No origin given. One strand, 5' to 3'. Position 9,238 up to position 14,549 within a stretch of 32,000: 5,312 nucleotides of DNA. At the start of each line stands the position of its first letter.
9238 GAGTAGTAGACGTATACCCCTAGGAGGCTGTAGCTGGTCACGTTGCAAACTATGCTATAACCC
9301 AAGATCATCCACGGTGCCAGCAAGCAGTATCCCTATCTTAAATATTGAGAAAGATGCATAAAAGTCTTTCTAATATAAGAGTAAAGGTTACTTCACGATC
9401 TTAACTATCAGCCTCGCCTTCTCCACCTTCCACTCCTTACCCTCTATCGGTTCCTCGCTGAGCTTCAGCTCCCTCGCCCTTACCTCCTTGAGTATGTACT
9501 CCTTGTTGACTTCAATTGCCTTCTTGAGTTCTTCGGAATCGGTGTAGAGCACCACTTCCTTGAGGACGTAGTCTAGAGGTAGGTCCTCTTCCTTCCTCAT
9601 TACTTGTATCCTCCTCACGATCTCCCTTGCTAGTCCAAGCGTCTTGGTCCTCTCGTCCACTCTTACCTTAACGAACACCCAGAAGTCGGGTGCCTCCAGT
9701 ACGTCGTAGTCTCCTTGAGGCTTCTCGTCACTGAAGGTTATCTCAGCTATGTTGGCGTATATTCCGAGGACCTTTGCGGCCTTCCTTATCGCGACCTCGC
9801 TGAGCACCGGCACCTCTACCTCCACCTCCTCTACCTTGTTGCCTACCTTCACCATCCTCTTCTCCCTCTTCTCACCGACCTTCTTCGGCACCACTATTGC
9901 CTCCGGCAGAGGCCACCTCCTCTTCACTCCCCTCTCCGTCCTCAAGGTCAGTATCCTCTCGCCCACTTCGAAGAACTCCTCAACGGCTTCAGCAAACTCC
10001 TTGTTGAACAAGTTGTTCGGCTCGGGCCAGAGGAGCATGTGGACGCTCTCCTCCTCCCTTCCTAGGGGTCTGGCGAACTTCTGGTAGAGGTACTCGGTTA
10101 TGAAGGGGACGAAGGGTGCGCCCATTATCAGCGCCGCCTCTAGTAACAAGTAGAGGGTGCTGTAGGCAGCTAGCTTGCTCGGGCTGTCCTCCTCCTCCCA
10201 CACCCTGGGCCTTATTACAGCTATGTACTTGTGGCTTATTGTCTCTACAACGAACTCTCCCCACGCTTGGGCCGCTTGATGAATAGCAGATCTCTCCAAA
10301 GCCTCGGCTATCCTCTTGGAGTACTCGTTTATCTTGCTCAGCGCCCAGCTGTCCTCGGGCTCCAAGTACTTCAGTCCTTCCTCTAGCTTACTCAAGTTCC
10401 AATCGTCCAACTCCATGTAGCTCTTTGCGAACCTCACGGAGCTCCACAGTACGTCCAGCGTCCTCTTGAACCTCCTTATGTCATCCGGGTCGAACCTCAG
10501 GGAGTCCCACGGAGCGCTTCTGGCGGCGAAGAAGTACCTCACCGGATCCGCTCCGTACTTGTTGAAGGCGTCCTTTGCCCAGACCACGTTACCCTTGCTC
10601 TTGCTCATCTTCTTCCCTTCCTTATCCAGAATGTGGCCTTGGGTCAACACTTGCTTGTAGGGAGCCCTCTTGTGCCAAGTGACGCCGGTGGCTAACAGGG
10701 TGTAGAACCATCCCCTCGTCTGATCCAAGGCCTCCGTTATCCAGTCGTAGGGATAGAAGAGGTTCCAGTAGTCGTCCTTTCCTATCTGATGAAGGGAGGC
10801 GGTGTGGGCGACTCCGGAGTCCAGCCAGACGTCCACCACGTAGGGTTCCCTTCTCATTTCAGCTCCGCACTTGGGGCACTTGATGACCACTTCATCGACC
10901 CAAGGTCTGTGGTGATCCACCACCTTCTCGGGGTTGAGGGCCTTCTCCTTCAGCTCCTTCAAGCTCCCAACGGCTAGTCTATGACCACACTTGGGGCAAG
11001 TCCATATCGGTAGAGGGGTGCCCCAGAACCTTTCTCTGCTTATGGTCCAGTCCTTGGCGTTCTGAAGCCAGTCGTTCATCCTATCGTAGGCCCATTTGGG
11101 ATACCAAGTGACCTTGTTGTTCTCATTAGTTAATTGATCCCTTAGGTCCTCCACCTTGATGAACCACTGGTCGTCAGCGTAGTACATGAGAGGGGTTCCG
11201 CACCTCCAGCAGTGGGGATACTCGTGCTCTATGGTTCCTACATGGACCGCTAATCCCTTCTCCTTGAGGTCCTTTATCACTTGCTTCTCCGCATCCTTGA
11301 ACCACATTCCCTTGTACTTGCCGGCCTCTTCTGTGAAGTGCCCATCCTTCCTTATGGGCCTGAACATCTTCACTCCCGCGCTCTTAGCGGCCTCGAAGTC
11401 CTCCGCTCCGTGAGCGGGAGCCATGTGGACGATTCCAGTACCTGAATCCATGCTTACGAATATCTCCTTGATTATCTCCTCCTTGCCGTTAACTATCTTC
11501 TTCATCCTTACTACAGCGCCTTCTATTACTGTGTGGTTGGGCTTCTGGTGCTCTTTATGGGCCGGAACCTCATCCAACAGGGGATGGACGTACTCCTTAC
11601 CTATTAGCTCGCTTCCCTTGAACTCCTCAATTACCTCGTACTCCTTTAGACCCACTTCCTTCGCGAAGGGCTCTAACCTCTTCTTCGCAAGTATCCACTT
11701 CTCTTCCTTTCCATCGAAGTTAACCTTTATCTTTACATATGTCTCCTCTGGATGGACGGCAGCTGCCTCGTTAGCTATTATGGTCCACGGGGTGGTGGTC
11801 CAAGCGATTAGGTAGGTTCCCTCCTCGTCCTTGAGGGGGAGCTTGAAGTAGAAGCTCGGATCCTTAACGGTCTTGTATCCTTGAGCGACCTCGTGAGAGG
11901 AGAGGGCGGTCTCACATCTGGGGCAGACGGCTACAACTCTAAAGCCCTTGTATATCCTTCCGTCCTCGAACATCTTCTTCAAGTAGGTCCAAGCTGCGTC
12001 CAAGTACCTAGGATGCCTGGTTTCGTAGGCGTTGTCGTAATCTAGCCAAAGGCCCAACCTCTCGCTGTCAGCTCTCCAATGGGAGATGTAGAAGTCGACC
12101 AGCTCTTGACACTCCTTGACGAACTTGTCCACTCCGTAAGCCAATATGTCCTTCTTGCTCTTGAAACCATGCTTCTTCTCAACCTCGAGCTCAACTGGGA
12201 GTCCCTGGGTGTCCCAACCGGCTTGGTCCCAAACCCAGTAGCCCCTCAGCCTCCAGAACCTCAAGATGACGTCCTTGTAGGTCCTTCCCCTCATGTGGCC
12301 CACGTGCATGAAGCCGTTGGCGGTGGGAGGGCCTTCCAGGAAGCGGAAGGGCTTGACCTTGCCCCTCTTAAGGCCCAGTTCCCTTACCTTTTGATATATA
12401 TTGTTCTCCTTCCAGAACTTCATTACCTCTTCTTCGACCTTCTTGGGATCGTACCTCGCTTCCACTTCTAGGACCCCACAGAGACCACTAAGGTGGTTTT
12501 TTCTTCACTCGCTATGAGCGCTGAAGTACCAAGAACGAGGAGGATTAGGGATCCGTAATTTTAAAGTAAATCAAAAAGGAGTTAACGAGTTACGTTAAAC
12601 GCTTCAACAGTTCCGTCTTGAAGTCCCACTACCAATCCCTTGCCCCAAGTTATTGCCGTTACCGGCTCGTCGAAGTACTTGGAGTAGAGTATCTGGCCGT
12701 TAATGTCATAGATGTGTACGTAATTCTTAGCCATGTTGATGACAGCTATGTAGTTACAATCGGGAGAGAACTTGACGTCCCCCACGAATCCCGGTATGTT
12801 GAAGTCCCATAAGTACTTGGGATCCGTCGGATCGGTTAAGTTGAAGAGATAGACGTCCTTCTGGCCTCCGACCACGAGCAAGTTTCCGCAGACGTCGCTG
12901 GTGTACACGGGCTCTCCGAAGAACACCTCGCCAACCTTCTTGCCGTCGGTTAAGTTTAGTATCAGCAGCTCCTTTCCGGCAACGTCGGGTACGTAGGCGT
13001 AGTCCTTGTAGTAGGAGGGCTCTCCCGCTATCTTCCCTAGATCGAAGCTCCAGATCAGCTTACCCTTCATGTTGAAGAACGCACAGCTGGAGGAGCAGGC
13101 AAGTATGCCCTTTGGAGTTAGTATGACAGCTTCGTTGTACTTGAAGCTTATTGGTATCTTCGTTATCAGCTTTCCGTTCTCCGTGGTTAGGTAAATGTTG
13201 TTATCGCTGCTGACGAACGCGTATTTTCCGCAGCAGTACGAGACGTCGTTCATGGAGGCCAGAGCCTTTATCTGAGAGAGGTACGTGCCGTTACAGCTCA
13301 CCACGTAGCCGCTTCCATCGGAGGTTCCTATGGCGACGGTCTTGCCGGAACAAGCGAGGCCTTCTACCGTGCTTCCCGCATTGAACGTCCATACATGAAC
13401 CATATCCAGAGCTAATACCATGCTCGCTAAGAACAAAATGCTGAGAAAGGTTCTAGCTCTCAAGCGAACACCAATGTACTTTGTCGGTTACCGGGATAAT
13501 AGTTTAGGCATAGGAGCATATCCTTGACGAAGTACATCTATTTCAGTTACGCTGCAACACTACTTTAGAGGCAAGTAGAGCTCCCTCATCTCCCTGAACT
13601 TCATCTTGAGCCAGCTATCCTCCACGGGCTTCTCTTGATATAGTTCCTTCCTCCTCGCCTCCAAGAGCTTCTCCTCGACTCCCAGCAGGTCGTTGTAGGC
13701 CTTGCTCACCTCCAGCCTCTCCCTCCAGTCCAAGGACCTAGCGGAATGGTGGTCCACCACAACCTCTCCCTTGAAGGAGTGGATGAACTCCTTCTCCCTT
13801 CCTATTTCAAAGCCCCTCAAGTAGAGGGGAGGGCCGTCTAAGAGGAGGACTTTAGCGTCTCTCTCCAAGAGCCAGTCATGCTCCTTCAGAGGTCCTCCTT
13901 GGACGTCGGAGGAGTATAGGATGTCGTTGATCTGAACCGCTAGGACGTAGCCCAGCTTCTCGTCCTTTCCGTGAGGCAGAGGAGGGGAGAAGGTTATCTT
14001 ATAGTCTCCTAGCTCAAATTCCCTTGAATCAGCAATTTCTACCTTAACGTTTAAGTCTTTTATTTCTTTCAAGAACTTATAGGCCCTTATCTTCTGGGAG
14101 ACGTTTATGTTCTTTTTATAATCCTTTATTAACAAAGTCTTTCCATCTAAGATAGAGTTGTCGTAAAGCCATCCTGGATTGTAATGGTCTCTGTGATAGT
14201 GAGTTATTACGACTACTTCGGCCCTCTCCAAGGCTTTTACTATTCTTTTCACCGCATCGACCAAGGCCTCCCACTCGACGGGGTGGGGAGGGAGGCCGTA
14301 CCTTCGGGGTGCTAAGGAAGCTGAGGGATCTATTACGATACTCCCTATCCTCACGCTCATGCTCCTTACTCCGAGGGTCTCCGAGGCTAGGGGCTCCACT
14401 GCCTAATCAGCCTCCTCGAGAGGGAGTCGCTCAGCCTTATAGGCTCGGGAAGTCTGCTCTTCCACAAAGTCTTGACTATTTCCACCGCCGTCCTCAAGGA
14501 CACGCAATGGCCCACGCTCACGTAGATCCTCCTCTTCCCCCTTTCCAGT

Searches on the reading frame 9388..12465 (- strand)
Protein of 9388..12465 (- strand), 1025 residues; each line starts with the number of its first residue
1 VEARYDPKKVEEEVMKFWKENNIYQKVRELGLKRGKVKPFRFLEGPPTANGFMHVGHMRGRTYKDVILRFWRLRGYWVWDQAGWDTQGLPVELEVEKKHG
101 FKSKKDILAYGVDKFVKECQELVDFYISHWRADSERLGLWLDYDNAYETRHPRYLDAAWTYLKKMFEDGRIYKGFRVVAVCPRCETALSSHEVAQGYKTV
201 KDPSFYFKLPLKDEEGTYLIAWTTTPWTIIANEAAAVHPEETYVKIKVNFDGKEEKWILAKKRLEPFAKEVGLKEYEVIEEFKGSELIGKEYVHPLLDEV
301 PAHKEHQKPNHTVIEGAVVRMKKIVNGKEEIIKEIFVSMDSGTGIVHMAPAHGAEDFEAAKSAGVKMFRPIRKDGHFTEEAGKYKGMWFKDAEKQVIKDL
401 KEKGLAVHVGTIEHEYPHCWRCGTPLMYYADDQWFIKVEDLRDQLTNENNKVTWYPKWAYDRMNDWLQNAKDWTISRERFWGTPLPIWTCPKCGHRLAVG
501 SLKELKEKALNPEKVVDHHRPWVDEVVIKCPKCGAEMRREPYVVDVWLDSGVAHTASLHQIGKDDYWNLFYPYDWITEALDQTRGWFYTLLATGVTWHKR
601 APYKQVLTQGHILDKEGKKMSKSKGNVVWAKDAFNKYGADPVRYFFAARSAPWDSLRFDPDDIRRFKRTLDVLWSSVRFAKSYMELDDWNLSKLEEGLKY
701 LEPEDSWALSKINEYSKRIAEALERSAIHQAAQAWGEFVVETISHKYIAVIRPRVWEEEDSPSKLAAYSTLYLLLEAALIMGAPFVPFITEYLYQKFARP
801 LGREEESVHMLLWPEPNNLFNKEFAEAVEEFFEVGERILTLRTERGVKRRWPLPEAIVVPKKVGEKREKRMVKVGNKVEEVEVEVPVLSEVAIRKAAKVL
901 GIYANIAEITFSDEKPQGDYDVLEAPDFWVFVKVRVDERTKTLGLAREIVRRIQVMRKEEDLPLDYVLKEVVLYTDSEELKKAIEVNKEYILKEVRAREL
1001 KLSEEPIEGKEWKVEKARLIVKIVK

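Call 11: search_protein_families(library=pfam, proteins=[window:9388-12465:-], max_evalue=0.001)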
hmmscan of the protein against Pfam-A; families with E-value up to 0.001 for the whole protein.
window:9388-12465:- (1025 aa): 6 families
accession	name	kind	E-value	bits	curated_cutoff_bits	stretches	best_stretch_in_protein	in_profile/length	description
PF00133.28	tRNA-synt_1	-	3.5e-107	359.2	22.7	1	14-651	2-406/414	tRNA synthetases class I (I, L, M and V)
PF08264.19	Anticodon_1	-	2.3e-29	102.6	25.1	1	705-855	1-146/148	Anticodon-binding domain of tRNA ligase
PF09334.17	tRNA-synt_1g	-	4.2e-22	78.9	20.1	2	543-663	244-371/391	tRNA synthetases class I (M)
PF19302.4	DUF5915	-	1e-10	42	27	1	917-1024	89-193/195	Domain of unknown function (DUF5915)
PF01406.26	tRNA-synt_1e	-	2.4e-06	27.6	27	1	604-648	239-282/301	tRNA synthetases class I (C) catalytic domain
PF01921.24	tRNA-synt_1f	-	2.8e-05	23.6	27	1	611-666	274-328/360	tRNA synthetases class I (K)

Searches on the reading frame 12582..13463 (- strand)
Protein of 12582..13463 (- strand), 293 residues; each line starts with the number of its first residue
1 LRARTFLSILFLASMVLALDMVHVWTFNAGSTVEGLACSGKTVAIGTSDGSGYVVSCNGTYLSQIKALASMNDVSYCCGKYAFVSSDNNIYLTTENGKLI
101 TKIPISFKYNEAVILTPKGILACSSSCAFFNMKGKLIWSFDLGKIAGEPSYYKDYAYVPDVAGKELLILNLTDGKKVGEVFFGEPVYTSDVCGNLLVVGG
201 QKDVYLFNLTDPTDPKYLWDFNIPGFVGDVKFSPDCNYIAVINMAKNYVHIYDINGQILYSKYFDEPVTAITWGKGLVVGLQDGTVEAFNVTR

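Call 11: search_protein_families(library=pfam, proteins=[window:12582-13463:-], max_evalue=0.001)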
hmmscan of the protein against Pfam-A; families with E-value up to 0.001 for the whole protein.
window:12582-13463:- (293 aa): 5 families
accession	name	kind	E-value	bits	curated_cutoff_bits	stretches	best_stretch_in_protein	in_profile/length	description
PF18975.6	DUF5711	-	1.5e-08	34.7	26.3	0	85-142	258-315/344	Family of unknown function (DUF5711)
PF12894.13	ANAPC4_WD40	-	5.9e-06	26.9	22.9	0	231-291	2-67/91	Anaphase-promoting complex subunit 4 WD40 domain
PF24807.1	WD40_CDC20-Fz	-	4.6e-05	23.3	200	1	194-290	21-119/292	CDC20/Fizzy WD40 domain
PF23414.1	Beta-prop_EML_2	-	0.00013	21.9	90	0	227-273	84-132/266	Echinoderm microtubule-associated protein second beta-propeller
PF25174.1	Beta-prop_THOC3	-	0.00027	20.5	305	0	215-291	79-158/272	THOC3 beta-propeller domain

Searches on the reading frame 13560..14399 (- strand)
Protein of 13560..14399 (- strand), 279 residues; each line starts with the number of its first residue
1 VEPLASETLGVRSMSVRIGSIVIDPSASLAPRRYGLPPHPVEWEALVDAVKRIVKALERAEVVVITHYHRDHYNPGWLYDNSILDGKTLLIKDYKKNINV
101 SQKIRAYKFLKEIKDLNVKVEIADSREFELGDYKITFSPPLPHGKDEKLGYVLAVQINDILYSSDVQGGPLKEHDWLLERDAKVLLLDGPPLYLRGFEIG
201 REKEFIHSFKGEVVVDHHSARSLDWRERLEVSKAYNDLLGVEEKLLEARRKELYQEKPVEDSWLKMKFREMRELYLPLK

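Call 11: search_protein_families(library=pfam, proteins=[window:13560-14399:-], max_evalue=0.001)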
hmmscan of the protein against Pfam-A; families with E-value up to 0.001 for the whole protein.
window:13560-14399:- (279 aa): 1 family
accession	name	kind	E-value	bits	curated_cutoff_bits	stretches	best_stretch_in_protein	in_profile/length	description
PF12706.13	Lactamase_B_2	-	1.2e-06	28.7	27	1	49-189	21-164/200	Beta-lactamase superfamily domain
